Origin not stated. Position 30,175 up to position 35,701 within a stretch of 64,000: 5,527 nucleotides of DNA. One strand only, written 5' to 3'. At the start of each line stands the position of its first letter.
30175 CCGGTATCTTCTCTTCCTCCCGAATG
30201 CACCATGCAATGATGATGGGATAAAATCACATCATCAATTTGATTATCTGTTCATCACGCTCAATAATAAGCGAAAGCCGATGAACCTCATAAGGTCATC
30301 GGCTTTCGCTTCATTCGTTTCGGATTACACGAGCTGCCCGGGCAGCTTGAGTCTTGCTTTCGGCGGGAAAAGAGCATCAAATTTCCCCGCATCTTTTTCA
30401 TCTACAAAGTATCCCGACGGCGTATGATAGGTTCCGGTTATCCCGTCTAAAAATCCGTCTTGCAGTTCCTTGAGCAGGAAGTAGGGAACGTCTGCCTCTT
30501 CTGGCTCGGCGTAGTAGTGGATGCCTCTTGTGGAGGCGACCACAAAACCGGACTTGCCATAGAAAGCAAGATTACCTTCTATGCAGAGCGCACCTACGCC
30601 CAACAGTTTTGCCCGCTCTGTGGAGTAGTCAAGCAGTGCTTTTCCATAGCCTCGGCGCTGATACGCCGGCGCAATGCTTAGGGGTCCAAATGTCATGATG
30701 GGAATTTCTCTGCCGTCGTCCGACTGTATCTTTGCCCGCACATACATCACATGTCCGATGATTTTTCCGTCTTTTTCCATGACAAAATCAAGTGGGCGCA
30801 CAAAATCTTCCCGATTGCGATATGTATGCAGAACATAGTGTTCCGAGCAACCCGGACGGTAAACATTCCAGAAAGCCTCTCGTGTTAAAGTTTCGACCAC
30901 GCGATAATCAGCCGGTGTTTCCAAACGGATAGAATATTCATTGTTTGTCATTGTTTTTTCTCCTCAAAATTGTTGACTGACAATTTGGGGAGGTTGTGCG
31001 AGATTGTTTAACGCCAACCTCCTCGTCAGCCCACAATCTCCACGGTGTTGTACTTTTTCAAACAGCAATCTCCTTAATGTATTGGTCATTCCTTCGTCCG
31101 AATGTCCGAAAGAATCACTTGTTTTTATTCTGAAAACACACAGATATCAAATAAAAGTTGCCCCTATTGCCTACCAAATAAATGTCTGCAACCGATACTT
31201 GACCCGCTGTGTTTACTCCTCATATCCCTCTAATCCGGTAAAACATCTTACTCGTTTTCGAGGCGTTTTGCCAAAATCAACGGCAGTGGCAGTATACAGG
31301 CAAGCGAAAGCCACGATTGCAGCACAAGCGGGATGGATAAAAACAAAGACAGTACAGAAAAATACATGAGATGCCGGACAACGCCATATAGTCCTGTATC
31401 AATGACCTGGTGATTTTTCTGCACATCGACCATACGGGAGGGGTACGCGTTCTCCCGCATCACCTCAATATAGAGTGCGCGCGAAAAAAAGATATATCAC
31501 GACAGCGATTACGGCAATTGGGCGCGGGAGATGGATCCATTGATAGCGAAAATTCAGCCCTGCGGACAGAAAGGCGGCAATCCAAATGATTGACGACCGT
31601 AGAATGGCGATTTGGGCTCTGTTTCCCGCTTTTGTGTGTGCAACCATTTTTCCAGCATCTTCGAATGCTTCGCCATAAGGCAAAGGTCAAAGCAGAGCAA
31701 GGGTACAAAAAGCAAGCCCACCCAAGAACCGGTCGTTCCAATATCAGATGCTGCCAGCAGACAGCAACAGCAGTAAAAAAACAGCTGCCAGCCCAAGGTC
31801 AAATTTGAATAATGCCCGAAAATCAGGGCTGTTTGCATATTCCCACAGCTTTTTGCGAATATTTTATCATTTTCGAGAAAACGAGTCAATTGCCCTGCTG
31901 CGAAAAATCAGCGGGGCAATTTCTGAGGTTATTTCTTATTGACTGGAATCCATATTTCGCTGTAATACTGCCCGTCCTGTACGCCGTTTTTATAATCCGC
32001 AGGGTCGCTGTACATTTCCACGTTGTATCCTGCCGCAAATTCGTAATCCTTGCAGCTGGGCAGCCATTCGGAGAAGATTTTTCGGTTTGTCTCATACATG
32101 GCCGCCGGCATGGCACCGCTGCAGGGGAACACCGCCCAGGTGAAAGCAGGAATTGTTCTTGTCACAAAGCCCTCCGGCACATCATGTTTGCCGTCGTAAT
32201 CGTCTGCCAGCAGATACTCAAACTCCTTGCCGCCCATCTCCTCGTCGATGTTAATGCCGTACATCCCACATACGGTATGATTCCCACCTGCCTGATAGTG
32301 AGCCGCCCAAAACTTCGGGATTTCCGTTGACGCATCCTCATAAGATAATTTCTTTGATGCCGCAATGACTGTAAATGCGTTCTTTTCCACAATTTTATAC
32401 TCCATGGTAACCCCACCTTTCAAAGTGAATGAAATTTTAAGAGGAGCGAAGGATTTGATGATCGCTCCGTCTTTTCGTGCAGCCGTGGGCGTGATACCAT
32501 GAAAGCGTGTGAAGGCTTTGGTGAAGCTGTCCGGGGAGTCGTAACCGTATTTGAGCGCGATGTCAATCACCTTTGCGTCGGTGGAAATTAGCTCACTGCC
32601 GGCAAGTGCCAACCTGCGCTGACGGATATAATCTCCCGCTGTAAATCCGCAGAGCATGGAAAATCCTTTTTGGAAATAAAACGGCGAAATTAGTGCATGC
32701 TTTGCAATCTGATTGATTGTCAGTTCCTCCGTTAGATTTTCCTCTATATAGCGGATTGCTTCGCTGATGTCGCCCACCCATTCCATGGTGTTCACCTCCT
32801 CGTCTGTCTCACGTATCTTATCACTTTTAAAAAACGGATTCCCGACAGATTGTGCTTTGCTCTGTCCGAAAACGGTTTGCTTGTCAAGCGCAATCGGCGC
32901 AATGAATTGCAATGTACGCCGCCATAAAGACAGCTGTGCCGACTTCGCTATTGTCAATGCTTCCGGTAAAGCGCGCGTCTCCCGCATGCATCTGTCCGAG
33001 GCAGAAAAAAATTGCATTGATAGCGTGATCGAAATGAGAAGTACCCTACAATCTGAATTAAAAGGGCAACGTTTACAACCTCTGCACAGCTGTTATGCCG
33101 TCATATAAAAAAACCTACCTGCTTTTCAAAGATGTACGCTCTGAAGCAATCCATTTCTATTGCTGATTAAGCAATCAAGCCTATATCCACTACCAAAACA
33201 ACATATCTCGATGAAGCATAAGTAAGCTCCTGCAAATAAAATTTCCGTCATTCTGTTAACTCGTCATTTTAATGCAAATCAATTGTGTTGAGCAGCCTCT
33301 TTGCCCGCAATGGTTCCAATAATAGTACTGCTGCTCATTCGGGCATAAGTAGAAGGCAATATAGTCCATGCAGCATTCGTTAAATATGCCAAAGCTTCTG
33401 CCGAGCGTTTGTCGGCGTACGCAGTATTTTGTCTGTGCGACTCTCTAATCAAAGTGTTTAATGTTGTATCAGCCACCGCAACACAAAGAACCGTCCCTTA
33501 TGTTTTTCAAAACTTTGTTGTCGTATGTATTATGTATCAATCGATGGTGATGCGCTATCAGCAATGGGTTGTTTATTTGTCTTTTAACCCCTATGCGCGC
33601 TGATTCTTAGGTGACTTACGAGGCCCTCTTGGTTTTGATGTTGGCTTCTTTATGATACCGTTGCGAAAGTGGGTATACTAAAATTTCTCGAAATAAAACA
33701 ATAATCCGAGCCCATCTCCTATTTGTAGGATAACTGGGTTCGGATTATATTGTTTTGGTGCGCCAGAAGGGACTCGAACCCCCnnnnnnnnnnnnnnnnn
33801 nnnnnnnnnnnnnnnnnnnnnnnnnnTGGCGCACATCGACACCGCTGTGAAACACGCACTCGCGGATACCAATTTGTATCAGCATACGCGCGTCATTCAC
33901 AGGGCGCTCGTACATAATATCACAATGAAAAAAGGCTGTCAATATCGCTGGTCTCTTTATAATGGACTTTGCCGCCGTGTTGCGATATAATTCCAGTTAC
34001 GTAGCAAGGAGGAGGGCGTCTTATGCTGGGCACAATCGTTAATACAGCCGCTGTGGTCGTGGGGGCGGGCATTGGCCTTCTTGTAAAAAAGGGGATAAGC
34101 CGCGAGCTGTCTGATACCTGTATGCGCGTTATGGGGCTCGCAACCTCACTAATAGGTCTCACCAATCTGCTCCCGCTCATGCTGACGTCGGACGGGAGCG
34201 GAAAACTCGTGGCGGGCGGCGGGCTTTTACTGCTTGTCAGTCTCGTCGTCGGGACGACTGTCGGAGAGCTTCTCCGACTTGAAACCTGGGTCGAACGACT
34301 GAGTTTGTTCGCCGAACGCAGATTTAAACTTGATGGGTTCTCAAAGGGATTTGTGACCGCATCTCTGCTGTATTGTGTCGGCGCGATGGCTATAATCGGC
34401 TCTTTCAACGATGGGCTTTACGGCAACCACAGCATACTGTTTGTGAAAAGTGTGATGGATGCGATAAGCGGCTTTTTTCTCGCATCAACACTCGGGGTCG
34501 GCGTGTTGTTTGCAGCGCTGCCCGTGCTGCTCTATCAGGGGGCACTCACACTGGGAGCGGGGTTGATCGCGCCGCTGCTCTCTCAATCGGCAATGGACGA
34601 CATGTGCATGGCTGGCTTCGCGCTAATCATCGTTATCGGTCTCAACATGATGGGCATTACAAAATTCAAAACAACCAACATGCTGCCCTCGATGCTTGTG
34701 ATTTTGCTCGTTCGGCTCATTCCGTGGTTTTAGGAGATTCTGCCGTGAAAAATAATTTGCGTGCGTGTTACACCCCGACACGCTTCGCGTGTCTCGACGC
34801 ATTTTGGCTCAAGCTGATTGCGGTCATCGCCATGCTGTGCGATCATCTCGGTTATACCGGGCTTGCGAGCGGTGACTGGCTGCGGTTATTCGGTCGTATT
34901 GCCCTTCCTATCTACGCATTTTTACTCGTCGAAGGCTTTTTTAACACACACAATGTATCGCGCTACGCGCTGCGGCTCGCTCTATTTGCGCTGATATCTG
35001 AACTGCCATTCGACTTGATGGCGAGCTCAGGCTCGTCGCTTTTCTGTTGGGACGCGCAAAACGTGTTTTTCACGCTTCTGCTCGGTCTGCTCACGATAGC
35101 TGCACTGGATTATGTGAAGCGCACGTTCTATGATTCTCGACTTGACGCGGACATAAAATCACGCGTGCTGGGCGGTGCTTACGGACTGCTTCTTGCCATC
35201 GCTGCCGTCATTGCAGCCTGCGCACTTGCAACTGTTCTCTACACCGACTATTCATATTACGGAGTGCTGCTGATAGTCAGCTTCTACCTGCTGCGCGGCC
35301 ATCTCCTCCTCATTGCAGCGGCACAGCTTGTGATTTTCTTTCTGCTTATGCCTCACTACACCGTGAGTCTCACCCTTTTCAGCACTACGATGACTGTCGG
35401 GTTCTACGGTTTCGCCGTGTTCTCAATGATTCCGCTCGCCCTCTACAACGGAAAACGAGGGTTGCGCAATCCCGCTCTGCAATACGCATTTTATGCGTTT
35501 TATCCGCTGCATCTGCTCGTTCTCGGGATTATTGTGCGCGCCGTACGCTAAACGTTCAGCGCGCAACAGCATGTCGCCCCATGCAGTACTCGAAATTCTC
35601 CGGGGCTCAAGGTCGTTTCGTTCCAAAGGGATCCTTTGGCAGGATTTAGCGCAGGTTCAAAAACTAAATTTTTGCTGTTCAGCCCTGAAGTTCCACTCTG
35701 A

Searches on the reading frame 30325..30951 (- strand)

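Call 56: search_protein_families(library=pfam, proteins=[window:30325-30951:-], max_evalue=0.00001)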
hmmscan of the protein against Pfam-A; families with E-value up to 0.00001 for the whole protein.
window:30325-30951:- (208 aa): 3 families
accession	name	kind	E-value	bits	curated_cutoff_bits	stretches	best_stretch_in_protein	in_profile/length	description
PF13508.13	Acetyltransf_7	-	4.1e-10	40.3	27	1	56-137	6-83/84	Acetyltransferase (GNAT) domain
PF00583.31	Acetyltransf_1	-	6.3e-10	39.8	20.7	1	27-136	4-116/116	Acetyltransferase (GNAT) family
PF13527.13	Acetyltransf_9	-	7.5e-06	26.4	25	1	9-137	3-125/127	Acetyltransferase (GNAT) domain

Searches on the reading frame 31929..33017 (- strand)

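Call 56: search_protein_families(library=pfam, proteins=[window:31929-33017:-], max_evalue=0.00001)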
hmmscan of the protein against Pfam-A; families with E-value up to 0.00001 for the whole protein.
window:31929-33017:- (362 aa): 4 families
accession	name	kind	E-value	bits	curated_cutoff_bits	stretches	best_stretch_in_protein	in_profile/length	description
PF14526.11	Cass2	-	3.5e-26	92.7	27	1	208-359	1-150/150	Integron-associated effector binding protein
PF06445.20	GyrI-like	-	7.9e-20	72.1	26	1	205-359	1-154/155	GyrI-like small molecule binding domain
PF12833.13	HTH_18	-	1.5e-19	70.5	33.6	1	104-182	1-79/80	Helix-turn-helix domain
PF00165.29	HTH_AraC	-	8.8e-15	54.9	26.6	1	91-132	1-42/42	Bacterial regulatory helix-turn-helix proteins, AraC family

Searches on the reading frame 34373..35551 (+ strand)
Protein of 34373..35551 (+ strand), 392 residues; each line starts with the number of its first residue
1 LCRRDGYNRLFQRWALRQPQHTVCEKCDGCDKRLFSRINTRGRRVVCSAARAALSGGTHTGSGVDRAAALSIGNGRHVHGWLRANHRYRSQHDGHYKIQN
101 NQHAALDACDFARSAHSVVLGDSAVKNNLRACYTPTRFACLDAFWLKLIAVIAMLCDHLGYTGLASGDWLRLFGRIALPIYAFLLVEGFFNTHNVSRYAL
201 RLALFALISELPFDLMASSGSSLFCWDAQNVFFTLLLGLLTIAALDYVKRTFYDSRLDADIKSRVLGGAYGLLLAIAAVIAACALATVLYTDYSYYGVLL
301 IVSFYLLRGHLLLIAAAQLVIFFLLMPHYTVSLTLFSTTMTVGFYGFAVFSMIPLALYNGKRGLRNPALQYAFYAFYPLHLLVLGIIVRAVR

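Call 56: search_protein_families(library=pfam, proteins=[window:34373-35551:+], max_evalue=0.00001)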
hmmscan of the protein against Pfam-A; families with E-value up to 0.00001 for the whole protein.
window:34373-35551:+ (392 aa): 1 family
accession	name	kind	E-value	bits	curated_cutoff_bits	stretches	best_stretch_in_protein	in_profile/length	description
PF05857.17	TraX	-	1.8e-43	149.5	25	1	146-387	5-216/217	TraX protein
